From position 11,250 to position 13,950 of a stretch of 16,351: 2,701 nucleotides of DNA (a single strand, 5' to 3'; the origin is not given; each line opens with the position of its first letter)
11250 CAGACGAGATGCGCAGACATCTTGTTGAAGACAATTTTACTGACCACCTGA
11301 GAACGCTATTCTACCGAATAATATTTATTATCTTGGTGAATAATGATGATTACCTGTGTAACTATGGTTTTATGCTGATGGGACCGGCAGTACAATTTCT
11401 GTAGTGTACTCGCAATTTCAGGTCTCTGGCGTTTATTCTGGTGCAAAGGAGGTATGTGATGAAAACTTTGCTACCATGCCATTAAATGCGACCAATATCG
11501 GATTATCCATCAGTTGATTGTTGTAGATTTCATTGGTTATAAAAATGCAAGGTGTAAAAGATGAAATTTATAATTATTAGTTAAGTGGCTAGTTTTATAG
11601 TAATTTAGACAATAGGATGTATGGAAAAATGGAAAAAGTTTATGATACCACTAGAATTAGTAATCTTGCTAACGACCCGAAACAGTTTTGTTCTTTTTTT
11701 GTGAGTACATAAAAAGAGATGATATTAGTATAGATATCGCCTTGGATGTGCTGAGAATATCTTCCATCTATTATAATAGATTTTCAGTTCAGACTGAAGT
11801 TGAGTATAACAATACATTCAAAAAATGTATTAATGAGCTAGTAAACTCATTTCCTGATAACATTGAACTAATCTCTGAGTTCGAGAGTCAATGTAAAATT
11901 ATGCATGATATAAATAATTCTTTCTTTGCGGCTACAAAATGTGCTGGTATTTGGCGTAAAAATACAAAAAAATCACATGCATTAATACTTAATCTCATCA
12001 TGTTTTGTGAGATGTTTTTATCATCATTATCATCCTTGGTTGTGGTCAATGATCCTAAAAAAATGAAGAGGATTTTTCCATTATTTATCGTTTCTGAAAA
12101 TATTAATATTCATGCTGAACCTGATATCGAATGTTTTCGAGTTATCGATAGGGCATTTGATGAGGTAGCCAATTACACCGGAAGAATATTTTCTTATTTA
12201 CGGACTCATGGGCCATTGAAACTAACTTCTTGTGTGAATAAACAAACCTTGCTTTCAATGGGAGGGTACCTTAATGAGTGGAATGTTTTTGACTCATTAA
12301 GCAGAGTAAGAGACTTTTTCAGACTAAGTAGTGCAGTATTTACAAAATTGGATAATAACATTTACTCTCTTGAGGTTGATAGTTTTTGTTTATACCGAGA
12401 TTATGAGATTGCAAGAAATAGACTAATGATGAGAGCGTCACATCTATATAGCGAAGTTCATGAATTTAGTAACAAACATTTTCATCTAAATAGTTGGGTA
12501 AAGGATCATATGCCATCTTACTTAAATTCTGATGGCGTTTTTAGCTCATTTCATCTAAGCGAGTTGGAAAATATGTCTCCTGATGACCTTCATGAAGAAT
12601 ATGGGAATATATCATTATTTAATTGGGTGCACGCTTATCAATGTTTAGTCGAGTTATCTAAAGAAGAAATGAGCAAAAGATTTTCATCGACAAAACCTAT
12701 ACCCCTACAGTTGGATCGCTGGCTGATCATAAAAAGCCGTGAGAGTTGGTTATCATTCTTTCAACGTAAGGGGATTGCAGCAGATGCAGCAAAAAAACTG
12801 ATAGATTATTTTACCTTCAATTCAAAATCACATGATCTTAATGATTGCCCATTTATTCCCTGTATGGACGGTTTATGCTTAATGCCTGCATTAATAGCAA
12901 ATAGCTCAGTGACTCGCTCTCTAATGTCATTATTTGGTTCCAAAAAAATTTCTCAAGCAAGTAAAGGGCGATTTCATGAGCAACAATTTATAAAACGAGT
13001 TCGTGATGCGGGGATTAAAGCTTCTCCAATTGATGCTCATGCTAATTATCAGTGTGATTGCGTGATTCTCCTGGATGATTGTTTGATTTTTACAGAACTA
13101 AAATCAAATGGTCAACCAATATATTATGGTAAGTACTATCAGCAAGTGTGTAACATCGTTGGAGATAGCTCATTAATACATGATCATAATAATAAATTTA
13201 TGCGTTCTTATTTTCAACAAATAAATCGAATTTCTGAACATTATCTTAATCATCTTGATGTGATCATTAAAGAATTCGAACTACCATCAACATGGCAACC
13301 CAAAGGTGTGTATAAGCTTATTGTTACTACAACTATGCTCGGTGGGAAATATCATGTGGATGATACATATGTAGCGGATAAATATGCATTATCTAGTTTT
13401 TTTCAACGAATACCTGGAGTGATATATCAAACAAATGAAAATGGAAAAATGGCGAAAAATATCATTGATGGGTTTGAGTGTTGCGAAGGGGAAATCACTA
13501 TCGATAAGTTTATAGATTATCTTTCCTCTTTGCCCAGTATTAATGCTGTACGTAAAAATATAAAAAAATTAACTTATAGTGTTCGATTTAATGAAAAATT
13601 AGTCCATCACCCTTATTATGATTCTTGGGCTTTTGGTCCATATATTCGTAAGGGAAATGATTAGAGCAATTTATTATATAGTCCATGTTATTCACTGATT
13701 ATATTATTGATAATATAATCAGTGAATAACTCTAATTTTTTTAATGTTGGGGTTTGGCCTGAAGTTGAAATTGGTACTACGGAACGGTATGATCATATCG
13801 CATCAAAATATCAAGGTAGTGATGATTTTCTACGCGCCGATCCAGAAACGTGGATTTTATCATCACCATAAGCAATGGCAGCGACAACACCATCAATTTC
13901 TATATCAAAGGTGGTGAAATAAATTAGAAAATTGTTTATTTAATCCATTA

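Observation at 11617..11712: Ambiguous start of the 658-aa gene: T7 homopolymer separates an RBS-preceded ATG from the long reading frame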

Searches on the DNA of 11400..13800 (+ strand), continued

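Call 14: search_dna_similar(query=window:11655-11740:+, collection=ecoli_genomes, mode=near, max_rows=60, rows=spread)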
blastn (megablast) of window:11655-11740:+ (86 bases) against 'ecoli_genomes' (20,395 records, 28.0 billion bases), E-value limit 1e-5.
Records with a match: 335; places in all: 335; records where one place covers at least 80% of the query: 335.
Genomes with a match: 335 of 5426; with a place that covers at least 80% of the query: 335. Places per genome that has any: lowest 1, median 1, highest 1. On chromosomes: 335 places; on plasmids: 0.
Best place of each record, by identity: >=99% 51; 95-99% 284.
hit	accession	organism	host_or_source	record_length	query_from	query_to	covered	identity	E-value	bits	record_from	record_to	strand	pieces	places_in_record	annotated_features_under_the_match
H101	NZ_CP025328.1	Escherichia coli strain ExPEC XM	Duck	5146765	1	86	100%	100.0%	1e-36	159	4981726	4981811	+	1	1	none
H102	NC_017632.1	Escherichia coli UM146 strain UM146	-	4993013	1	86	100%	100.0%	1e-36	159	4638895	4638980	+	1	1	hypothetical protein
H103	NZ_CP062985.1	Escherichia coli UTI89 strain UTI89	Homo sapiens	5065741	1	86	100%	100.0%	1e-36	159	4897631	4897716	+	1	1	none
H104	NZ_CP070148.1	Escherichia coli strain FDAARGOS_1297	Homo sapiens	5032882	1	86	100%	100.0%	1e-36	159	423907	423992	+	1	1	none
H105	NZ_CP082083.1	Escherichia coli strain MS20654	Homo sapiens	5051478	1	86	100%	100.0%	1e-36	159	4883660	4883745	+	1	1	none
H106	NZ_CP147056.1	Escherichia coli strain 1002W03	river water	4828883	1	86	100%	100.0%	1e-36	159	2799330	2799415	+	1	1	none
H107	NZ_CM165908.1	Escherichia coli strain N56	Homo sapiens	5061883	1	86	100%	100.0%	1e-36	159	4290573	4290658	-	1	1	none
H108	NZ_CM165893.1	Escherichia coli strain N39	Homo sapiens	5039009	1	86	100%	100.0%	1e-36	159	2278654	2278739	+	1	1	none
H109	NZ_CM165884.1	Escherichia coli strain N58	Homo sapiens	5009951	1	86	100%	100.0%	1e-36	159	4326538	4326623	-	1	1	none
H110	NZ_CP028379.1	Escherichia coli O145 str. RM9872 strain RM9872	Bos taurus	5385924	1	86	100%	98.9%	5e-35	154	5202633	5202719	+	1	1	hypothetical protein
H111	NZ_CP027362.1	Escherichia coli strain 95-3192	missing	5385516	1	86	100%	98.9%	5e-35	154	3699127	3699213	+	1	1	hypothetical protein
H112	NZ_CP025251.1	Escherichia coli strain BH100 substr. MG2017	Homo sapiens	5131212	1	86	100%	98.9%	5e-35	154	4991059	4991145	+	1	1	hypothetical protein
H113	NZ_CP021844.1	Escherichia coli strain EC1515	Homo sapiens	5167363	1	86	100%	98.9%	5e-35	154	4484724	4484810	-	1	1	hypothetical protein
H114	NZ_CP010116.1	Escherichia coli strain C1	cow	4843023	1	86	100%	98.9%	5e-35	154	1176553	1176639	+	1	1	hypothetical protein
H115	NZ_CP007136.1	Escherichia coli O145:H28 str. RM12581 strain RM12581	lettuce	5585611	1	86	100%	98.9%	5e-35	154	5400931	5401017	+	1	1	hypothetical protein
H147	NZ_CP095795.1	Escherichia coli strain CT265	avian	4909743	1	86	100%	98.8%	5e-35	154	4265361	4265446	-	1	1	none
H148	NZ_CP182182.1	Escherichia coli strain EC19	pig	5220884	1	86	100%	97.7%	7e-34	150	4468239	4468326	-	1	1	hypothetical protein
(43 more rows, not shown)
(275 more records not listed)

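Call 29: get_annotated_region(hit=H106, flank=8000)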
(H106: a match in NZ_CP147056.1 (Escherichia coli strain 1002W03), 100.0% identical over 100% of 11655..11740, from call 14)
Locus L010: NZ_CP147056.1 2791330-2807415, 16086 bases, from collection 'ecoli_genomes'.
description: Escherichia coli strain 1002W03 chromosome, complete genome
organism: Escherichia coli strain 1002W03 (NCBI taxid 562)
replicon: chromosome; assembly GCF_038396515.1
host: -; source: river water; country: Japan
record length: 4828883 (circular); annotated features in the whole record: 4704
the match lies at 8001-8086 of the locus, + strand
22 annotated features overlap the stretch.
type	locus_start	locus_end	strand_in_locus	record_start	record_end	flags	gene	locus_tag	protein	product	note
CDS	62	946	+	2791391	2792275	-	-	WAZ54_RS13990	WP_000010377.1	GTPase family protein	-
CDS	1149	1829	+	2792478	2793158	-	-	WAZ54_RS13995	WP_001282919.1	helix-turn-helix transcriptional regulator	-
CDS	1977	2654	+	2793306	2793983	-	-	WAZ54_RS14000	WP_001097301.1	hypothetical protein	-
CDS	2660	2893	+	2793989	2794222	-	-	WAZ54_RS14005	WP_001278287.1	DUF905 family protein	-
CDS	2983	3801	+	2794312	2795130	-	-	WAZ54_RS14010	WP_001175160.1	DUF932 domain-containing protein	-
CDS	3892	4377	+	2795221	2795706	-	-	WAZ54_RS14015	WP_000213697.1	antirestriction protein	-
CDS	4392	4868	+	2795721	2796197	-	-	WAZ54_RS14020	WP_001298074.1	JAB domain-containing protein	-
CDS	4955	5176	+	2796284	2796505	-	-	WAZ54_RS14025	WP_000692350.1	DUF987 domain-containing protein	-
CDS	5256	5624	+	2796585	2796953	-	-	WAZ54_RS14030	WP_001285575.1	type IV toxin-antitoxin system YeeU family antitoxin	-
CDS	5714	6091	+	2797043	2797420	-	-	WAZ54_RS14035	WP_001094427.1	TA system toxin CbtA family protein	-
CDS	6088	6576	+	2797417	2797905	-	-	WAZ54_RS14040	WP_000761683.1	DUF5983 family protein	-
CDS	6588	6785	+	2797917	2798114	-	-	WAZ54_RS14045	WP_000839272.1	DUF957 domain-containing protein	-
CDS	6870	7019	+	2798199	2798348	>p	-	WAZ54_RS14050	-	hypothetical protein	incomplete; partial in the middle of a contig; missing C-terminus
CDS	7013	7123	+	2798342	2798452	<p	-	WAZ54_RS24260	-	helix-turn-helix transcriptional regulator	incomplete; partial in the middle of a contig; missing N-terminus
CDS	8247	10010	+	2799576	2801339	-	-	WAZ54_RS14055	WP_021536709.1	hypothetical protein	-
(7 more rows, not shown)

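Call 30: get_annotated_region(hit=H147, flank=8000)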
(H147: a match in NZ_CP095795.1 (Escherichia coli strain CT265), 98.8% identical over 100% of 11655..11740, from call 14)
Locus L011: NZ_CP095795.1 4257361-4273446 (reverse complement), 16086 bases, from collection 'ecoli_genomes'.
description: Escherichia coli strain CT265 chromosome, complete genome
organism: Escherichia coli strain CT265 (NCBI taxid 562)
replicon: chromosome; assembly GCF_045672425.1
host: avian; source: -; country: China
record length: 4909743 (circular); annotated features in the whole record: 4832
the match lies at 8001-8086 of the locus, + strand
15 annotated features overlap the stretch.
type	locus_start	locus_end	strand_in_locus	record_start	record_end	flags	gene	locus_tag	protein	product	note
CDS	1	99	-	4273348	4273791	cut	holC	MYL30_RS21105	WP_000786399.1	DNA polymerase III subunit chi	-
CDS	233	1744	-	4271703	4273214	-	pepA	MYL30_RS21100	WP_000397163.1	leucyl aminopeptidase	-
CDS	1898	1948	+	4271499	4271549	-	ytgA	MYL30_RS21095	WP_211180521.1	protein YtgA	-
CDS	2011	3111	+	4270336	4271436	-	lptF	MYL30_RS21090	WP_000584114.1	LPS export ABC transporter permease LptF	-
CDS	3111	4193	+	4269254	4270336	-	lptG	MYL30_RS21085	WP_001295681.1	LPS export ABC transporter permease LptG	-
CDS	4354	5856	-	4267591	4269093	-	yjgR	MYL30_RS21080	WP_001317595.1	helicase HerA-like C-terminal domain-containing protein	-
CDS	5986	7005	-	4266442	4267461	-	ahr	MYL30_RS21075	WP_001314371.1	NADPH-dependent aldehyde reductase Ahr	-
tRNA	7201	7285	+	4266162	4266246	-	-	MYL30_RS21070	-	tRNA-Leu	-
CDS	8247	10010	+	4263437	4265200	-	-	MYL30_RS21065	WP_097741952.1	hypothetical protein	-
CDS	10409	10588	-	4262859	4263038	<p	-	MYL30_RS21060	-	peptidase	incomplete; partial in the middle of a contig; missing N-terminus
CDS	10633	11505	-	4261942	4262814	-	-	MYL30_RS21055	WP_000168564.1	phosphorothioated DNA-binding restriction endonuclease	-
CDS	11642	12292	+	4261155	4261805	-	-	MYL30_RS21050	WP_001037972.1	HNH endonuclease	-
CDS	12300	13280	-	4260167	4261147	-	nanS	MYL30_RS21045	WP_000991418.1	sialate O-acetylesterase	-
CDS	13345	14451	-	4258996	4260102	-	nanM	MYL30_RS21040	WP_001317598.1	N-acetylneuraminate epimerase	-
CDS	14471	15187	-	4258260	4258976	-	nanC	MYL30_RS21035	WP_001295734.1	N-acetylneuraminic acid outer membrane channel NanC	-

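Call 42: get_annotated_region(hit=H148, flank=8000)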
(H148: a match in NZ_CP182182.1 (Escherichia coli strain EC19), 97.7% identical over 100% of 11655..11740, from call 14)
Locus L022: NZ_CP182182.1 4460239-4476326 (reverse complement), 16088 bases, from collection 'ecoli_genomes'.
description: Escherichia coli strain EC19 chromosome, complete genome
organism: Escherichia coli strain EC19 (NCBI taxid 562)
replicon: chromosome; assembly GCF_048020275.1
host: pig; source: fecal swab; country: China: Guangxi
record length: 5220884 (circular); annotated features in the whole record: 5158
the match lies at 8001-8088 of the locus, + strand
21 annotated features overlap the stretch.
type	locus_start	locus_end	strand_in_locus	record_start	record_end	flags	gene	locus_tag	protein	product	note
CDS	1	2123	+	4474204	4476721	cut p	-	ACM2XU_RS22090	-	hypothetical protein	frameshifted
CDS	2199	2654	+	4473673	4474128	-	-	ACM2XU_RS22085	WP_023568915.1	IrmA family protein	-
CDS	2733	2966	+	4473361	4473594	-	-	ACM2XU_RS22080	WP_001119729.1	DUF905 family protein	-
CDS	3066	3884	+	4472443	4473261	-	-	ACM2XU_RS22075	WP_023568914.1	DUF932 domain-containing protein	-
CDS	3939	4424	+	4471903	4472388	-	-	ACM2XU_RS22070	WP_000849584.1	antirestriction protein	-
CDS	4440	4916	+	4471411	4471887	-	-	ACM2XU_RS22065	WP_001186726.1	JAB domain-containing protein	-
CDS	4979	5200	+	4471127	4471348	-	-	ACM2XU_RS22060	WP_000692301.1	DUF987 domain-containing protein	-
CDS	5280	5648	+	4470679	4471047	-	-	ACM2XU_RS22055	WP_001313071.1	type IV toxin-antitoxin system YeeU family antitoxin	-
CDS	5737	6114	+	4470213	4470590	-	cbtA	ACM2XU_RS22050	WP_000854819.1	type IV toxin-antitoxin system cytoskeleton-binding toxin CbtA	-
CDS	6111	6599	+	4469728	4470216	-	-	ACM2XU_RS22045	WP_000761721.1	DUF5983 family protein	-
CDS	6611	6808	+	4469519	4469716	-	-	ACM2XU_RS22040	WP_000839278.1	DUF957 domain-containing protein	-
CDS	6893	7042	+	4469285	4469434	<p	-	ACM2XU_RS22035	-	restriction endonuclease subunit M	incomplete; partial in the middle of a contig; missing C-terminus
CDS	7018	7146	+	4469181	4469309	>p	-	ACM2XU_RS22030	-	transcriptional regulator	incomplete; partial in the middle of a contig; missing N-terminus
CDS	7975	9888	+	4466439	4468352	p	-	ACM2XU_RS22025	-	hypothetical protein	frameshifted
CDS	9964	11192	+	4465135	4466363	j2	-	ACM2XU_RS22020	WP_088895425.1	IS3-like element IS2 family transposase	programmed frameshift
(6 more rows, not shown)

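Call 59: get_annotated_region(hit=H99, flank=2500)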
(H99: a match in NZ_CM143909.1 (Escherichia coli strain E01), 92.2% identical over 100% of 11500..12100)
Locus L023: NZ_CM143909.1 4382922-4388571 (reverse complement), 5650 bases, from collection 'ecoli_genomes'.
description: Escherichia coli strain E01 chromosome, whole genome shotgun sequence
organism: Escherichia coli strain E01 (NCBI taxid 562)
replicon: chromosome; assembly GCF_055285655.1
host: Homo sapiens; source: urine sample; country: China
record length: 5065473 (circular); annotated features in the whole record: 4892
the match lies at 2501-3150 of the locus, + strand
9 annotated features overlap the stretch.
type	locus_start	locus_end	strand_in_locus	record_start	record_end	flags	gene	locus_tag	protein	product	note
CDS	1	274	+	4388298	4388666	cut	-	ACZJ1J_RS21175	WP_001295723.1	type IV toxin-antitoxin system YeeU family antitoxin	-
CDS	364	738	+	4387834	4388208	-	-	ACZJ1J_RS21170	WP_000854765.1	TA system toxin CbtA family protein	-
CDS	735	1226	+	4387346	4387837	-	-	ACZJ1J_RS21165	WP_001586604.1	DUF5983 family protein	-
CDS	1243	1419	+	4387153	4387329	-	-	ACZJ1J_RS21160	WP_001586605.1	DUF957 domain-containing protein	-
CDS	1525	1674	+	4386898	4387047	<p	-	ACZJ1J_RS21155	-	hypothetical protein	incomplete; partial in the middle of a contig; missing C-terminus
CDS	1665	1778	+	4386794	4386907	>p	-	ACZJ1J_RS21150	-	helix-turn-helix transcriptional regulator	incomplete; partial in the middle of a contig; missing N-terminus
CDS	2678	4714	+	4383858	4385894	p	-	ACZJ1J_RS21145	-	hypothetical protein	internal stop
CDS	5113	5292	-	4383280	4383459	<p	-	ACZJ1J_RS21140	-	hypothetical protein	incomplete; partial in the middle of a contig; missing N-terminus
CDS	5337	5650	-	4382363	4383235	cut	-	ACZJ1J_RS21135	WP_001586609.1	phosphorothioated DNA-binding restriction endonuclease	-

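Call 60: get_annotated_region(hit=H98, flank=2500)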
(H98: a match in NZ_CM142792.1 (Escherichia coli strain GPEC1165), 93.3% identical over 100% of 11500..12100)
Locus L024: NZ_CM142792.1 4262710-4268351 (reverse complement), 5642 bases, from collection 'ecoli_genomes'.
description: Escherichia coli strain GPEC1165 chromosome, whole genome shotgun sequence
organism: Escherichia coli strain GPEC1165 (NCBI taxid 562)
replicon: chromosome; assembly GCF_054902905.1
host: -; source: chicken; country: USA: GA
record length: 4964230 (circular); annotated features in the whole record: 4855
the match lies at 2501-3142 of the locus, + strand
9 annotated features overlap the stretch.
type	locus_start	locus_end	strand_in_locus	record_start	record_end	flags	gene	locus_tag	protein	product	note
CDS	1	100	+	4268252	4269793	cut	istA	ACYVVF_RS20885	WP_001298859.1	IS21-like element ISEc12 family transposase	-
CDS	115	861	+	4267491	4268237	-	istB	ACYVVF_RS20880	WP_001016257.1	IS21-like element ISEc12 family helper ATPase IstB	-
CDS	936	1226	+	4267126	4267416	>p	-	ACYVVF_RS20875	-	DUF5983 family protein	incomplete; partial in the middle of a contig; missing N-terminus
CDS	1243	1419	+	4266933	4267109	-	-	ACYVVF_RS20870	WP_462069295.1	hypothetical protein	-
CDS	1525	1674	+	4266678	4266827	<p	-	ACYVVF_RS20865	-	hypothetical protein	incomplete; partial in the middle of a contig; missing C-terminus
CDS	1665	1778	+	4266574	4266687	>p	-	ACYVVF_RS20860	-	helix-turn-helix transcriptional regulator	incomplete; partial in the middle of a contig; missing N-terminus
CDS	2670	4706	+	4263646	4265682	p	-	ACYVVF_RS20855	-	hypothetical protein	internal stop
CDS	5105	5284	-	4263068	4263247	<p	-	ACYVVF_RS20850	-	hypothetical protein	incomplete; partial in the middle of a contig; missing N-terminus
CDS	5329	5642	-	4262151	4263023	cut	-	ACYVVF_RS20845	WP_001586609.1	phosphorothioated DNA-binding restriction endonuclease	-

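Call 61: get_annotated_region(hit=H97, flank=2500)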
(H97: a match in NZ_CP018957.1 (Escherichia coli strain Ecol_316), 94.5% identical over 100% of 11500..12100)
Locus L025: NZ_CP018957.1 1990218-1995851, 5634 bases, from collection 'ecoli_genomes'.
description: Escherichia coli strain Ecol_316 chromosome, complete genome
organism: Escherichia coli strain Ecol_316 (NCBI taxid 562)
replicon: chromosome; assembly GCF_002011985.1
host: Homo sapiens; source: not applicable; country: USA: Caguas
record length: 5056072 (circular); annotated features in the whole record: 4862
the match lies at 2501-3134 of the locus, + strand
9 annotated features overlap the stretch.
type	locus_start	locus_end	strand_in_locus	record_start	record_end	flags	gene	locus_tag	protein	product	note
CDS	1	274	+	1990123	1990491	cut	-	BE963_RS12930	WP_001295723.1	type IV toxin-antitoxin system YeeU family antitoxin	-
CDS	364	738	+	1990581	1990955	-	-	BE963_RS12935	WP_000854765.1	TA system toxin CbtA family protein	-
CDS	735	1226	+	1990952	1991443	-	-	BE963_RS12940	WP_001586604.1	DUF5983 family protein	-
CDS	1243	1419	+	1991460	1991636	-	-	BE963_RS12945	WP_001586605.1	DUF957 domain-containing protein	-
CDS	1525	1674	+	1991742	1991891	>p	-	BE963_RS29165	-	hypothetical protein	incomplete; partial in the middle of a contig; missing C-terminus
CDS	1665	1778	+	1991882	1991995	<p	-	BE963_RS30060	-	helix-turn-helix transcriptional regulator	incomplete; partial in the middle of a contig; missing N-terminus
CDS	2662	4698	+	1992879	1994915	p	-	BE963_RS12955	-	hypothetical protein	internal stop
CDS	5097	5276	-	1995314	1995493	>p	-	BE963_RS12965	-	hypothetical protein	incomplete; partial in the middle of a contig; missing N-terminus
CDS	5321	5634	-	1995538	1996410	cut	-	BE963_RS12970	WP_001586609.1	phosphorothioated DNA-binding restriction endonuclease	-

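Call 62: get_annotated_region(hit=H96, flank=2500)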
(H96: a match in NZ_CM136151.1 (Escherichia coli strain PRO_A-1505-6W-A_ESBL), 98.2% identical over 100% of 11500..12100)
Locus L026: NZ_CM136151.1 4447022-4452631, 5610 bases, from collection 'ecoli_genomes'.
description: Escherichia coli strain PRO_A-1505-6W-A_ESBL chromosome, whole genome shotgun sequence
organism: Escherichia coli strain PRO_A-1505-6W-A_ESBL (NCBI taxid 562)
replicon: chromosome; assembly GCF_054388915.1
host: Homo sapiens; source: feces; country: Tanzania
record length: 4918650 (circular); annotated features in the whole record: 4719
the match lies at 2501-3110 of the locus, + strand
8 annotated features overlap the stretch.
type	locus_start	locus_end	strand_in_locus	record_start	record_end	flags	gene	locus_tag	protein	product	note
CDS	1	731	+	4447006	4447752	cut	istB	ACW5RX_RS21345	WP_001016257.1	IS21-like element ISEc12 family helper ATPase IstB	-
CDS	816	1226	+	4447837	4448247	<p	-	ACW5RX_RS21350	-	DUF5983 family protein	incomplete; partial in the middle of a contig; missing N-terminus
CDS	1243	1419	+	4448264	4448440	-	-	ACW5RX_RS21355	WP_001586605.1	DUF957 domain-containing protein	-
CDS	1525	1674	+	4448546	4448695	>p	-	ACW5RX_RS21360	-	hypothetical protein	incomplete; partial in the middle of a contig; missing C-terminus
CDS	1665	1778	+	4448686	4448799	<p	-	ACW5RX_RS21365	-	helix-turn-helix transcriptional regulator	incomplete; partial in the middle of a contig; missing N-terminus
CDS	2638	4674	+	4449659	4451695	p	-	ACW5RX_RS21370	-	hypothetical protein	internal stop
CDS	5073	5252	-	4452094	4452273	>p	-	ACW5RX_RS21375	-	hypothetical protein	incomplete; partial in the middle of a contig; missing N-terminus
CDS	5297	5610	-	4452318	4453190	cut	-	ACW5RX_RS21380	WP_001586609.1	phosphorothioated DNA-binding restriction endonuclease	-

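Call 63: get_annotated_region(hit=H94, flank=2500)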
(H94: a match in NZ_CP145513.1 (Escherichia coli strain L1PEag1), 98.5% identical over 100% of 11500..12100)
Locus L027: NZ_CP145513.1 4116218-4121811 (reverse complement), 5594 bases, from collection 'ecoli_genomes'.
description: Escherichia coli strain L1PEag1 chromosome, complete genome
organism: Escherichia coli strain L1PEag1 (NCBI taxid 562)
replicon: chromosome; assembly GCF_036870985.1
host: -; source: cape gooseberry; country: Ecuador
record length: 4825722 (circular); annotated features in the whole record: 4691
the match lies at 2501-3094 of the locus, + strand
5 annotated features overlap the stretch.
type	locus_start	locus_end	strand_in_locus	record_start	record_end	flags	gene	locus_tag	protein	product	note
CDS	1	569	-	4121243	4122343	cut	-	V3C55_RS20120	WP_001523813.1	HNH endonuclease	-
CDS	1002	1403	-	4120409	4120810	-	-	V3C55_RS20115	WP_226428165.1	hypothetical protein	-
CDS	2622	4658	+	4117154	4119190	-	-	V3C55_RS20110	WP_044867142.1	hypothetical protein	-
CDS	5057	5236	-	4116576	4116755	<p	-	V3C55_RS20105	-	hypothetical protein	incomplete; partial in the middle of a contig; missing N-terminus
CDS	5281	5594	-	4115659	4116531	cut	-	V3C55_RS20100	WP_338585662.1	phosphorothioated DNA-binding restriction endonuclease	-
